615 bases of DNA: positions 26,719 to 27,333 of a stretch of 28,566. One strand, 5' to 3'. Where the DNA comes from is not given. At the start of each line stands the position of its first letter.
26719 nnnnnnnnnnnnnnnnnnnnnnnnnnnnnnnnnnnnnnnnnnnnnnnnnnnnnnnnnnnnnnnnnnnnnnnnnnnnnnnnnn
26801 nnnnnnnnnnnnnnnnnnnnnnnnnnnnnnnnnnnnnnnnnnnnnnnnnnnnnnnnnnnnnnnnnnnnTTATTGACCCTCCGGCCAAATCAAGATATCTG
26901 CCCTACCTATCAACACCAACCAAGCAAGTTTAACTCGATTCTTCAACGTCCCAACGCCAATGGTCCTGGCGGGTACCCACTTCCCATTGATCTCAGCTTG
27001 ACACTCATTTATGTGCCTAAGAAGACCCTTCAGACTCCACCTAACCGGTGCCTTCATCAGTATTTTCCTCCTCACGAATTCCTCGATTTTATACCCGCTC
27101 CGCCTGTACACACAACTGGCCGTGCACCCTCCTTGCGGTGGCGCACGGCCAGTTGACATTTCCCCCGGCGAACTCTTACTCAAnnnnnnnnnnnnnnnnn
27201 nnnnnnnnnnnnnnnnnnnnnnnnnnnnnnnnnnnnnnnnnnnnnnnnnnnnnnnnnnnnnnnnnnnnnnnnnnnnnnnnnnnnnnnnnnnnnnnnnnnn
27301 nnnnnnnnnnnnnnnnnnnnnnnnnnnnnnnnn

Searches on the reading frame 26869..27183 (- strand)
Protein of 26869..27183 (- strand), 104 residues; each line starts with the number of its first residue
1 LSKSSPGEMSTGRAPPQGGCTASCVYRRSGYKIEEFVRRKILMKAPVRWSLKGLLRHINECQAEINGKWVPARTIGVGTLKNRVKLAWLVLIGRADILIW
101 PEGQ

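Call 63: search_protein_families(library=phrogs, proteins=[window:26869-27183:-], max_evalue=0.001)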
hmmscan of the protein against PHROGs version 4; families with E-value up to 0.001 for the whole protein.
window:26869-27183:- (104 aa): 1 family
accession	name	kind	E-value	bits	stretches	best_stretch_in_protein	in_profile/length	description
phrog_21988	-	unknown function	3.8e-21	75.7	1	48-104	2-58/58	-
